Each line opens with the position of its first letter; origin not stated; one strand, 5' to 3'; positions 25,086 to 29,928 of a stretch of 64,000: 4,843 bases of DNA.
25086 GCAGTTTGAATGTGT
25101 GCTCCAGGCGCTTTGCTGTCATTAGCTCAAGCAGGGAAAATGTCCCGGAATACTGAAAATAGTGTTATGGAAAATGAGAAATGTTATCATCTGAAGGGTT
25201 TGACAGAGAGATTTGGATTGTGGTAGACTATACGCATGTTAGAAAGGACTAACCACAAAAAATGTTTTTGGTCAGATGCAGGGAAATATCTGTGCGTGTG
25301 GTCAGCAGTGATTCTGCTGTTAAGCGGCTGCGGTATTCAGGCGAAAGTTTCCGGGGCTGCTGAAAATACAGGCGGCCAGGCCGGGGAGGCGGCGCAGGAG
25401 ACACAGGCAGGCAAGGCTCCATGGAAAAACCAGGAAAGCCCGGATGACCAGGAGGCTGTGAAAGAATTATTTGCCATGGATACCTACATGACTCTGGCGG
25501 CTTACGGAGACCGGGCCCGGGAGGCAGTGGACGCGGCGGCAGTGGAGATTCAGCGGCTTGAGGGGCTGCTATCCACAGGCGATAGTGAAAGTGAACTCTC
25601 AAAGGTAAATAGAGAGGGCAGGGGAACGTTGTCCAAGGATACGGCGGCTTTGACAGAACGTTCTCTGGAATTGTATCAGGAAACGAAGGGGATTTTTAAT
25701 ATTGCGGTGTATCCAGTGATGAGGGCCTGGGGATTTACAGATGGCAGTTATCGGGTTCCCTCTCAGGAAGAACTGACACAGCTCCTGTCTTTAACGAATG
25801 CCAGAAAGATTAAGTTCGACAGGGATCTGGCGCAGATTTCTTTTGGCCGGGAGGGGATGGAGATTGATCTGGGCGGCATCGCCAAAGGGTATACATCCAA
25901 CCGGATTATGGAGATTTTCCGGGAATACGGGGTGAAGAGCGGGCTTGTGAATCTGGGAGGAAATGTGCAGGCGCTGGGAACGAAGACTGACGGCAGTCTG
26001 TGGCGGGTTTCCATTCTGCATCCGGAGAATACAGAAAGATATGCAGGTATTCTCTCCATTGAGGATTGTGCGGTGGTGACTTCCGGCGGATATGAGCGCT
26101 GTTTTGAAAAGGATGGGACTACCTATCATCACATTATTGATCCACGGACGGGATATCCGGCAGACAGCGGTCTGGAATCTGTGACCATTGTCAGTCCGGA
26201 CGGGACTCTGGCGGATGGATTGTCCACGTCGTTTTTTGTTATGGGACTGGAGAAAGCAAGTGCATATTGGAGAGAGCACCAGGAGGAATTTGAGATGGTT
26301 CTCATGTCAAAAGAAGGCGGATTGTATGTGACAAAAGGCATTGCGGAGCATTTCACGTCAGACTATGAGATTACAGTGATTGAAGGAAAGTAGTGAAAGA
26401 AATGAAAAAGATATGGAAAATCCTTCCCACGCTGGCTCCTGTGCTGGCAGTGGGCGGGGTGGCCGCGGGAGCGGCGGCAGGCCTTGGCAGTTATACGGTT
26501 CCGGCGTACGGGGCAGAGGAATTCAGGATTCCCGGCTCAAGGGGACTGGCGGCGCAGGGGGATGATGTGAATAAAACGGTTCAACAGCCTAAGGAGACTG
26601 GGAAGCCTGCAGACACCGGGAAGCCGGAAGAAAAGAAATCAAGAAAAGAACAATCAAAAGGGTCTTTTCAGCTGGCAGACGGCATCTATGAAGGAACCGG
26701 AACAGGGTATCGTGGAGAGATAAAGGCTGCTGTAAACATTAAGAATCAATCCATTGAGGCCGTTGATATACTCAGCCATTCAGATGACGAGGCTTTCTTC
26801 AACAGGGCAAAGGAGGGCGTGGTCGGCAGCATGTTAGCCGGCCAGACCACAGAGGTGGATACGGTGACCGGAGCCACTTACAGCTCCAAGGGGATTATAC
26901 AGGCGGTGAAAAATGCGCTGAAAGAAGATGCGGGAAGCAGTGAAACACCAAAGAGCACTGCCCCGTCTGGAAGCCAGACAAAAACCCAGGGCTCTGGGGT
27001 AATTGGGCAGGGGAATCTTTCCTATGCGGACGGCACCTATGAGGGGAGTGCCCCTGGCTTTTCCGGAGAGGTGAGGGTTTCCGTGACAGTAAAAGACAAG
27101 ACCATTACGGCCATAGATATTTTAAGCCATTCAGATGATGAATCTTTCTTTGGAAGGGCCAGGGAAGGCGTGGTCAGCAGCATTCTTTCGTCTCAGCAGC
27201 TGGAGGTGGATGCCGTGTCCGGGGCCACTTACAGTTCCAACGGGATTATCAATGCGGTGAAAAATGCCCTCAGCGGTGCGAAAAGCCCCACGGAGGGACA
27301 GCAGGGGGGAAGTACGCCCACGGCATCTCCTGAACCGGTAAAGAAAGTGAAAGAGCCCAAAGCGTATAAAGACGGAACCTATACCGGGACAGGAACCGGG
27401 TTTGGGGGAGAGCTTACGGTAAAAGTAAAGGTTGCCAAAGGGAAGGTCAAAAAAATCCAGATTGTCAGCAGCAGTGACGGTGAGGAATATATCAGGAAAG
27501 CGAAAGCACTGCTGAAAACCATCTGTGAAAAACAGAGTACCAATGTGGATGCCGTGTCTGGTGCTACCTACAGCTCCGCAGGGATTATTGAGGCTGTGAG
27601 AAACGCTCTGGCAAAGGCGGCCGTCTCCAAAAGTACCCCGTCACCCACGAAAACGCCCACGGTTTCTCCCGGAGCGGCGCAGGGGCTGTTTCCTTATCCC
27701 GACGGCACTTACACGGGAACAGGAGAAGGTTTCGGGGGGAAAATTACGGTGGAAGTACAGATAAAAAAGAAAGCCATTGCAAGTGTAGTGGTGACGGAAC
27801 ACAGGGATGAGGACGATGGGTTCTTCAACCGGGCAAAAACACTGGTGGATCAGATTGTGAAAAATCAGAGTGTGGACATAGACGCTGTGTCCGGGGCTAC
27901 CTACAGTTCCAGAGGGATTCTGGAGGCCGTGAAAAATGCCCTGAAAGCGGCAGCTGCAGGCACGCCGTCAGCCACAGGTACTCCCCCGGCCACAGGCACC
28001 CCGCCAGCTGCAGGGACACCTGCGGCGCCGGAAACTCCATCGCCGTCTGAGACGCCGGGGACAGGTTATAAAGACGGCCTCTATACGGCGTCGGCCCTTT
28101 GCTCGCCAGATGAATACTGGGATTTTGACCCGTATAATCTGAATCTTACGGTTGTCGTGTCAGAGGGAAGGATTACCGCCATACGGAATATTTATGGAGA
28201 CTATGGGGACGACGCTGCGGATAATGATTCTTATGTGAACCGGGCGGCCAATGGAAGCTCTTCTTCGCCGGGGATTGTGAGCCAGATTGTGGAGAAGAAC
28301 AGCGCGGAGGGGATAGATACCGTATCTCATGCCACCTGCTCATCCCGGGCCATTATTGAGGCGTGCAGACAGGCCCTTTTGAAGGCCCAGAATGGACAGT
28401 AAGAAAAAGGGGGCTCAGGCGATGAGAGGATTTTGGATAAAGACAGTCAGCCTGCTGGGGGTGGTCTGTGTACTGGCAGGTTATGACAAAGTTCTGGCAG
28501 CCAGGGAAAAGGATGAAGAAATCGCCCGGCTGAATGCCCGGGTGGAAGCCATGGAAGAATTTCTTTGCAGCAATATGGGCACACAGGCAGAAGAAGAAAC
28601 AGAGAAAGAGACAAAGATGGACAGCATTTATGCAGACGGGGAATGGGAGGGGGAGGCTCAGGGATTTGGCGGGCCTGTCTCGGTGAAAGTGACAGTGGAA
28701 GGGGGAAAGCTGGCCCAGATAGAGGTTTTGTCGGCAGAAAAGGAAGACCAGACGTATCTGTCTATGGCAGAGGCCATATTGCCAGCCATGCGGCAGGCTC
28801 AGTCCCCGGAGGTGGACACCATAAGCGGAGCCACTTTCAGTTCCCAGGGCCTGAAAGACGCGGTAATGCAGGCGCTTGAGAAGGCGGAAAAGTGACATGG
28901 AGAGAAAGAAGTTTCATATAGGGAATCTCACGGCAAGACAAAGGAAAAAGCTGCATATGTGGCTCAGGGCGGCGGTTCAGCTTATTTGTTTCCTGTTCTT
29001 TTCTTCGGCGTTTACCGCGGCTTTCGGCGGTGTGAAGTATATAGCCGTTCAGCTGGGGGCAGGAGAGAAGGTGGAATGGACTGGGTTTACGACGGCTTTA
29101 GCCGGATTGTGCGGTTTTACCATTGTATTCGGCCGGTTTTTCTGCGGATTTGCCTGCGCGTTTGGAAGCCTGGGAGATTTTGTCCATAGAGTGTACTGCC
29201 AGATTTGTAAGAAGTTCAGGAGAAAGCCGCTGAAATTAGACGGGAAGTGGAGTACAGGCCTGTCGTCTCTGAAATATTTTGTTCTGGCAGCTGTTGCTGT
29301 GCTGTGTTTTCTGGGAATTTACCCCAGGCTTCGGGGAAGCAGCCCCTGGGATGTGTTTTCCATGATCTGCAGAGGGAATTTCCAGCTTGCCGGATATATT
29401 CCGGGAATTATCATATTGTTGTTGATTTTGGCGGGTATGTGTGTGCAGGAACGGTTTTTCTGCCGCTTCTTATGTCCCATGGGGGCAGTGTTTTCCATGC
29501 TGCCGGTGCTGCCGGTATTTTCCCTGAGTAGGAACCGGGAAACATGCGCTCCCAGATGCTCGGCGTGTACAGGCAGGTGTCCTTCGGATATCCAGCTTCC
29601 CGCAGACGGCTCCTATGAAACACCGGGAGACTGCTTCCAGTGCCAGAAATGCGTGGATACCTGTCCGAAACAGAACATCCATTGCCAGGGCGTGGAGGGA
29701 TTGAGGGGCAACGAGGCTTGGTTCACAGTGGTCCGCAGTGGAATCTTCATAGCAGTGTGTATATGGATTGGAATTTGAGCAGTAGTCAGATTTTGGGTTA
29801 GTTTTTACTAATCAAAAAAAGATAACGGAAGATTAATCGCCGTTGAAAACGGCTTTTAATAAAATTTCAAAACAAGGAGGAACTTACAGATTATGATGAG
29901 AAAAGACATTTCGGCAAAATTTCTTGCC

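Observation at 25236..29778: Split NosR-like extracytoplasmic flavoprotein electron-transfer module: ApbE + poly-FMN-binding exoproteins + NapH-like Fe-S membrane protein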

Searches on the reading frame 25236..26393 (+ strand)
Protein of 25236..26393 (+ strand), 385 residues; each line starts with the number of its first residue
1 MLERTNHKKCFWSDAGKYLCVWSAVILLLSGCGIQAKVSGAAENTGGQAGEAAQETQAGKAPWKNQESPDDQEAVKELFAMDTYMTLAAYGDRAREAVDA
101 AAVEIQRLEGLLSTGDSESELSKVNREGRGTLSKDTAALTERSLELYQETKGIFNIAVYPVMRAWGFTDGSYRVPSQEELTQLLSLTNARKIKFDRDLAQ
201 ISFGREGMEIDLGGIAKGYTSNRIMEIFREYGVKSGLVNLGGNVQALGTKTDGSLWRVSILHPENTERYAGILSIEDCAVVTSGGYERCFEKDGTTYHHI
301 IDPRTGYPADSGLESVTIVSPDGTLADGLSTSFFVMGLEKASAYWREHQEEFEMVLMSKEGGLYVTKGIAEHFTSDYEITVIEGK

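Call 3: search_protein_families(library=pfam, proteins=[window:25236-26393:+], max_evalue=0.01)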
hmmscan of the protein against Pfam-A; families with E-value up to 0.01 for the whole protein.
window:25236-26393:+ (385 aa): 1 family
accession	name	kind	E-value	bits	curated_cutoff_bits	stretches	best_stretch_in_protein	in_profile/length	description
PF02424.20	ApbE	-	7.9e-88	294.9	25.6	1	81-355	1-265/266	ApbE family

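Call 4: search_protein_families(library=ncbifam, proteins=[window:25236-26393:+], max_evalue=0.01)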
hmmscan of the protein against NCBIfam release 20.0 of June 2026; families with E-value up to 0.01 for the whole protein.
window:25236-26393:+ (385 aa): 1 family
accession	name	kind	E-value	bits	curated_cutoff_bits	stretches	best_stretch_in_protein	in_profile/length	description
NF007774.0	PRK10461.1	equivalog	3e-34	118.4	498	1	101-365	65-335/351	FAD:protein FMN transferase ApbE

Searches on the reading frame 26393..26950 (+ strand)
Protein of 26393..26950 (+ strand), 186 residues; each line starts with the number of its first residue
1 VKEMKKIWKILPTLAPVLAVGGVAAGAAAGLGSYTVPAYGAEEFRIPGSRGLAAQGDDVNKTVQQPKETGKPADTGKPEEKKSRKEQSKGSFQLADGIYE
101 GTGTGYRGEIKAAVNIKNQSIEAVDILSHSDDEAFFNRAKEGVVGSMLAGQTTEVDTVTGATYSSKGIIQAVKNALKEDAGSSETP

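Call 90: search_protein_families(library=pfam, proteins=[window:26393-26950:+], max_evalue=1)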
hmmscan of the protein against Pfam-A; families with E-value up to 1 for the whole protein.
window:26393-26950:+ (186 aa): 1 family
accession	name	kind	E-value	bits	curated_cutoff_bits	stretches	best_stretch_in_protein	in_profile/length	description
PF04205.19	FMN_bind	-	3.5e-16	60.1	22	1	105-177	1-77/77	FMN-binding domain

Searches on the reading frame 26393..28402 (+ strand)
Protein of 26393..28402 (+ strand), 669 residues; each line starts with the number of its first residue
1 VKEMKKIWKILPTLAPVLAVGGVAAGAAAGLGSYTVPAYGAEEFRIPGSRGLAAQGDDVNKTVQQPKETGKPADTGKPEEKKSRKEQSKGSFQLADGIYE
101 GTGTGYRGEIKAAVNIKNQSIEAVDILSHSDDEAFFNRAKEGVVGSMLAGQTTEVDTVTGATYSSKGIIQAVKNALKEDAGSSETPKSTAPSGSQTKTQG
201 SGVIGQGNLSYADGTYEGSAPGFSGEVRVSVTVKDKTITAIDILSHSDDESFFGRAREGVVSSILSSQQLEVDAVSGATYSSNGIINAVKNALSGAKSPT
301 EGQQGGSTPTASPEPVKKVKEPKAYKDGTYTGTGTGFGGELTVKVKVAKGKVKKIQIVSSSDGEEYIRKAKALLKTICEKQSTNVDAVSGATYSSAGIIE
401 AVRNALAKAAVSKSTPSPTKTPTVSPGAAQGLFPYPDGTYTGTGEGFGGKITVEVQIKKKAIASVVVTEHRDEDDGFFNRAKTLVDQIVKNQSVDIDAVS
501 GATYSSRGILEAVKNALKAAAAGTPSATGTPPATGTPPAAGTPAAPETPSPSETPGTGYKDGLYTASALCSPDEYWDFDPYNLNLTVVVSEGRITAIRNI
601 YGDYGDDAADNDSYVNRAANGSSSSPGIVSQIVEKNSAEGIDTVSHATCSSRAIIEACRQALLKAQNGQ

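Call 3: search_protein_families(library=pfam, proteins=[window:26393-28402:+], max_evalue=0.01)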
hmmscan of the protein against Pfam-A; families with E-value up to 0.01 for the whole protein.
window:26393-28402:+ (669 aa): 5 families
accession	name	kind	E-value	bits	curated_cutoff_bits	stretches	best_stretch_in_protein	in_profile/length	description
PF04205.19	FMN_bind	-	3.5e-76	252.3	22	5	222-294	1-77/77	FMN-binding domain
PF21307.2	Glyco_hydro_95_C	-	0.0003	21.7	27.6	0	322-386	14-75/94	Glycoside hydrolase family 95, C-terminal domain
PF14639.11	YqgF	-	0.00043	20.6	35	0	352-414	33-95/150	Holliday-junction resolvase-like of SPT6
PF10029.15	DUF2271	-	0.00046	20.4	27.3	0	348-394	28-73/136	Predicted periplasmic protein (DUF2271)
PF10437.14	Lip_prot_lig_C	-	0.0011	19.2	24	0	338-374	14-50/85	Bacterial lipoate protein ligase C-terminus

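Call 4: search_protein_families(library=ncbifam, proteins=[window:26393-28402:+], max_evalue=0.01)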
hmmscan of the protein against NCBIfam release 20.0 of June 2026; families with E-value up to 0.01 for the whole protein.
window:26393-28402:+ (669 aa): 14 families
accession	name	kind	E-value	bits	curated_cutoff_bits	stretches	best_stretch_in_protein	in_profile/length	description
NF045876.1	RnfG_DVU2794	exception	5.6e-22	78.2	205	4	443-518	90-177/190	RnfABCDGE type electron transport complex subunit G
TIGR01947.1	rnfG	subfamily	5.9e-18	65.6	102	0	445-519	92-184/187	RnfABCDGE type electron transport complex subunit G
NF041840.1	rnfG_Methano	equivalog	2.2e-11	43.7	230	0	260-295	147-183/189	Rnf electron transport complex subunit RnfG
NF041941.1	lipo_FMN_PplA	exception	2.5e-10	40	325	1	556-668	55-167/302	extracellular electron transfer flavoprotein PplA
NF003749.0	PRK05346.1-5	equivalog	3.4e-07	29.8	255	0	265-290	214-239/261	Na(+)-translocating NADH-quinone reductase subunit C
TIGR01938.1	nqrC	equivalog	5.9e-07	29.4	144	0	375-408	211-244/251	NADH:ubiquinone reductase (Na(+)-transporting) subunit C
NF003747.0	PRK05346.1-2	equivalog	8.9e-07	28.4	336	0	491-514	213-236/260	Na(+)-translocating NADH-quinone reductase subunit C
NF003748.0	PRK05346.1-4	equivalog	5.5e-06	26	455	0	325-408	172-249/265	Na(+)-translocating NADH-quinone reductase subunit C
NF003746.0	PRK05346.1-1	equivalog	5e-05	22.5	337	0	267-289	218-240/264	Na(+)-translocating NADH-quinone reductase subunit C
NF005384.0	PRK06928.1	exception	7.9e-05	22.3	301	1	345-417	126-197/277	pyrroline-5-carboxylate reductase ProG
NF003755.0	PRK05346.2-6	equivalog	0.0018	17.2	563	0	268-295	265-292/310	Na(+)-translocating NADH-quinone reductase subunit C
NF002519.0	PRK01908.1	equivalog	0.0032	17.2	178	0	488-521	160-193/209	electron transport complex subunit RsxG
NF003753.0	PRK05346.2-4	equivalog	0.0035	16.7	329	0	270-293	213-236/249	Na(+)-translocating NADH-quinone reductase subunit C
NF033769.1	after_VWA_1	domain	0.0052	17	45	0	445-471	28-54/90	after-VIT domain-containing protein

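Call 69: search_solved_structures(query=window:26393-28402:+, max_evalue=0.001)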
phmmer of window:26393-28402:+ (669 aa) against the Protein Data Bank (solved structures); distinct sequences matched with E-value up to 0.001: 2.
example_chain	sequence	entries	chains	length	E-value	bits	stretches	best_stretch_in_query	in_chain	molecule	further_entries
8p2b_A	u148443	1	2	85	4.1e-10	42.1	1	215-295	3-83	Clostridiaceae bacterium FMN4 domain 1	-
8p2a_A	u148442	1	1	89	0.00013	23.9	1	339-409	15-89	FMN-binding domain-containing protein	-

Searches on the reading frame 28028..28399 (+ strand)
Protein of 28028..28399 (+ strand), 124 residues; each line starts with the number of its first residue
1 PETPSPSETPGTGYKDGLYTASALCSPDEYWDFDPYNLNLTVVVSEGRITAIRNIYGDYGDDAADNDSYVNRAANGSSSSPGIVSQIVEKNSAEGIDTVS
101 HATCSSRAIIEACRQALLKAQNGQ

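Call 90: search_protein_families(library=pfam, proteins=[window:28028-28399:+], max_evalue=1)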
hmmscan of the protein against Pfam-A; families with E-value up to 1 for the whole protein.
window:28028-28399:+ (124 aa): 1 family
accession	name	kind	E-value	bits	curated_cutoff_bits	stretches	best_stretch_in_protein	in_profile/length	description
PF04205.19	FMN_bind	-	5.5e-08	33.8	22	1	38-117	6-76/77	FMN-binding domain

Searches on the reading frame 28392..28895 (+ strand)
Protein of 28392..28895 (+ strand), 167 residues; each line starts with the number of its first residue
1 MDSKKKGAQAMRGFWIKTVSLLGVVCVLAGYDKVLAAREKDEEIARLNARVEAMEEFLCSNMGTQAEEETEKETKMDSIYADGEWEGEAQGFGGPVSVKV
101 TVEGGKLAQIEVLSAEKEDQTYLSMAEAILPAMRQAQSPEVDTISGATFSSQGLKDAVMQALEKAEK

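Call 3: search_protein_families(library=pfam, proteins=[window:28392-28895:+], max_evalue=0.01)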
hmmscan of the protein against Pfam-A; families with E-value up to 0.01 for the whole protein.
window:28392-28895:+ (167 aa): 1 family
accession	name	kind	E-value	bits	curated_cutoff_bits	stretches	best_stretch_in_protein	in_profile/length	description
PF04205.19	FMN_bind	-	2.2e-14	54.3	22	1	91-163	1-77/77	FMN-binding domain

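Call 4: search_protein_families(library=ncbifam, proteins=[window:28392-28895:+], max_evalue=0.01)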
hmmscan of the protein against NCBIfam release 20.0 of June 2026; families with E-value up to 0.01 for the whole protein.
window:28392-28895:+ (167 aa): 2 families
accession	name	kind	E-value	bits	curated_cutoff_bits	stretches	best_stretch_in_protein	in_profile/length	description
NF045876.1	RnfG_DVU2794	exception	3.1e-05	23.6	205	1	88-163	90-177/190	RnfABCDGE type electron transport complex subunit G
TIGR01947.1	rnfG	subfamily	0.0012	18.9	102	0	138-165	158-185/187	RnfABCDGE type electron transport complex subunit G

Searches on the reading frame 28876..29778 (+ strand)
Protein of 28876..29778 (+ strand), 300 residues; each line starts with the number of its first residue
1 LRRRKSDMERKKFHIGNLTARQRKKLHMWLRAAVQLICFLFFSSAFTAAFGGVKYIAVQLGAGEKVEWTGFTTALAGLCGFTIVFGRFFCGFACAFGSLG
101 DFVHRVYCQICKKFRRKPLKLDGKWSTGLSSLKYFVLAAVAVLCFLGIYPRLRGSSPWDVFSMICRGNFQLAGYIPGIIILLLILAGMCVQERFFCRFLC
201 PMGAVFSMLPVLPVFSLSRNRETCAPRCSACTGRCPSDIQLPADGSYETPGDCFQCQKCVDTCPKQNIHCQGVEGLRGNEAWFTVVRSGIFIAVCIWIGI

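Call 3: search_protein_families(library=pfam, proteins=[window:28876-29778:+], max_evalue=0.01)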
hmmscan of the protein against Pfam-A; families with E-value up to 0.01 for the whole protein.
window:28876-29778:+ (300 aa): 4 families
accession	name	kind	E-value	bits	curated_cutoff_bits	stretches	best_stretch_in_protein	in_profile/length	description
PF12801.12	Fer4_5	-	2.1e-08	34.4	22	2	75-115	9-45/48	4Fe-4S binding domain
PF13187.11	Fer4_9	-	0.0023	18.3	27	1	227-266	4-50/52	4Fe-4S dicluster domain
PF12800.12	Fer4_4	-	0.0084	16.8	24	1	251-265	2-16/17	4Fe-4S binding domain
PF12838.12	Fer4_7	-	0.009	16.9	27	0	253-280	2-29/52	4Fe-4S dicluster domain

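Call 4: search_protein_families(library=ncbifam, proteins=[window:28876-29778:+], max_evalue=0.01)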
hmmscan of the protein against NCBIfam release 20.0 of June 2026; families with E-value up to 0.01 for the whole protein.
window:28876-29778:+ (300 aa): 10 families
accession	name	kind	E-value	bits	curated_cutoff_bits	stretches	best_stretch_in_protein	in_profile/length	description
TIGR02163.1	napH_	subfamily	2.4e-18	66.6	213.05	1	62-268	54-251/255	NapH/MauN family ferredoxin-type protein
NF007013.0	PRK09477.1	equivalog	1.1e-17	64.1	234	1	59-269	74-275/286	quinol dehydrogenase ferredoxin subunit NapH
NF046105.1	TransRegNosR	equivalog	2.3e-09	36.1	1000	1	83-260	493-662/680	transcriptional regulator NosR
NF045874.1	Vhu_polyferre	exception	3e-06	26.2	600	1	193-273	35-109/381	F420-non-reducing hydrogenase associated-polyferredoxin VhuB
TIGR02745.1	ccoG_rdxA_fixG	equivalog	0.0013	17.8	316.7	1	74-265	61-245/435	cytochrome c oxidase accessory protein CcoG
NF038196.1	ferrodoxin_EFR1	subfamily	0.0022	18.1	75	1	222-270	184-231/242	EFR1 family ferrodoxin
TIGR04395.1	cutC_activ_rSAM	equivalog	0.0034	16.7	360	1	221-272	53-107/309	choline TMA-lyase-activating enzyme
NF043069.1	T4HPD_activ_SAM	equivalog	0.0056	16.1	425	1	220-272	49-101/299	trans-4-hydroxy-L-proline dehydratase activase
NF005504.0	PRK07118.1-3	equivalog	0.0062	15.9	437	1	227-269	223-266/293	Fe-S cluster domain-containing protein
TIGR02060.1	aprB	equivalog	0.0089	15.9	135.65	1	217-272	6-66/132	adenylyl-sulfate reductase subunit beta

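Call 10: find_encoding_contigs(protein=window:28876-29778:+, flank=10000, max_places=6)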
Protein window:28876-29778:+ (300 aa): no gene with exactly this product is on record in the collection.

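Call 68: search_solved_structures(query=window:28876-29778:+, max_evalue=1, show_alignments=2)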
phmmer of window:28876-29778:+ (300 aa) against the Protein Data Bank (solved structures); distinct sequences matched with E-value up to 1: 8.
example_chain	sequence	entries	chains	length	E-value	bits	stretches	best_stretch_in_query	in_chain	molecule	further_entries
9sw6_G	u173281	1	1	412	0.00025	23.6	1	223-299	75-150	Polyferredoxin protein MvhB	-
8a8o_C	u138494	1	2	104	0.019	17.4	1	223-270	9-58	Beta-subunit of the PAPS reductase from Methanothermococcus thermolithotrophicus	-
9sfi_O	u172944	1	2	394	0.06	15.8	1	189-272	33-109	Ferredoxin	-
6fah_A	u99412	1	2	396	0.094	15.2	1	223-276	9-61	Caffeyl-CoA reductase-Etf complex subunit CarE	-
9g03_E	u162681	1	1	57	0.21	14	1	222-264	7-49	Ferredoxin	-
6cfw_N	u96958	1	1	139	0.46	12.9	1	220-267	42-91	NADH-plastoquinone oxidoreductase subunit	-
1bqx_A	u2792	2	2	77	0.61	12.5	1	225-270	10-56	PROTEIN (FERREDOXIN) | FERREDOXIN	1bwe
1jnr_B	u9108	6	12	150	0.8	12.1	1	226-272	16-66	adenylylsulfate reductase | adenylylsulfate reductase, subunit B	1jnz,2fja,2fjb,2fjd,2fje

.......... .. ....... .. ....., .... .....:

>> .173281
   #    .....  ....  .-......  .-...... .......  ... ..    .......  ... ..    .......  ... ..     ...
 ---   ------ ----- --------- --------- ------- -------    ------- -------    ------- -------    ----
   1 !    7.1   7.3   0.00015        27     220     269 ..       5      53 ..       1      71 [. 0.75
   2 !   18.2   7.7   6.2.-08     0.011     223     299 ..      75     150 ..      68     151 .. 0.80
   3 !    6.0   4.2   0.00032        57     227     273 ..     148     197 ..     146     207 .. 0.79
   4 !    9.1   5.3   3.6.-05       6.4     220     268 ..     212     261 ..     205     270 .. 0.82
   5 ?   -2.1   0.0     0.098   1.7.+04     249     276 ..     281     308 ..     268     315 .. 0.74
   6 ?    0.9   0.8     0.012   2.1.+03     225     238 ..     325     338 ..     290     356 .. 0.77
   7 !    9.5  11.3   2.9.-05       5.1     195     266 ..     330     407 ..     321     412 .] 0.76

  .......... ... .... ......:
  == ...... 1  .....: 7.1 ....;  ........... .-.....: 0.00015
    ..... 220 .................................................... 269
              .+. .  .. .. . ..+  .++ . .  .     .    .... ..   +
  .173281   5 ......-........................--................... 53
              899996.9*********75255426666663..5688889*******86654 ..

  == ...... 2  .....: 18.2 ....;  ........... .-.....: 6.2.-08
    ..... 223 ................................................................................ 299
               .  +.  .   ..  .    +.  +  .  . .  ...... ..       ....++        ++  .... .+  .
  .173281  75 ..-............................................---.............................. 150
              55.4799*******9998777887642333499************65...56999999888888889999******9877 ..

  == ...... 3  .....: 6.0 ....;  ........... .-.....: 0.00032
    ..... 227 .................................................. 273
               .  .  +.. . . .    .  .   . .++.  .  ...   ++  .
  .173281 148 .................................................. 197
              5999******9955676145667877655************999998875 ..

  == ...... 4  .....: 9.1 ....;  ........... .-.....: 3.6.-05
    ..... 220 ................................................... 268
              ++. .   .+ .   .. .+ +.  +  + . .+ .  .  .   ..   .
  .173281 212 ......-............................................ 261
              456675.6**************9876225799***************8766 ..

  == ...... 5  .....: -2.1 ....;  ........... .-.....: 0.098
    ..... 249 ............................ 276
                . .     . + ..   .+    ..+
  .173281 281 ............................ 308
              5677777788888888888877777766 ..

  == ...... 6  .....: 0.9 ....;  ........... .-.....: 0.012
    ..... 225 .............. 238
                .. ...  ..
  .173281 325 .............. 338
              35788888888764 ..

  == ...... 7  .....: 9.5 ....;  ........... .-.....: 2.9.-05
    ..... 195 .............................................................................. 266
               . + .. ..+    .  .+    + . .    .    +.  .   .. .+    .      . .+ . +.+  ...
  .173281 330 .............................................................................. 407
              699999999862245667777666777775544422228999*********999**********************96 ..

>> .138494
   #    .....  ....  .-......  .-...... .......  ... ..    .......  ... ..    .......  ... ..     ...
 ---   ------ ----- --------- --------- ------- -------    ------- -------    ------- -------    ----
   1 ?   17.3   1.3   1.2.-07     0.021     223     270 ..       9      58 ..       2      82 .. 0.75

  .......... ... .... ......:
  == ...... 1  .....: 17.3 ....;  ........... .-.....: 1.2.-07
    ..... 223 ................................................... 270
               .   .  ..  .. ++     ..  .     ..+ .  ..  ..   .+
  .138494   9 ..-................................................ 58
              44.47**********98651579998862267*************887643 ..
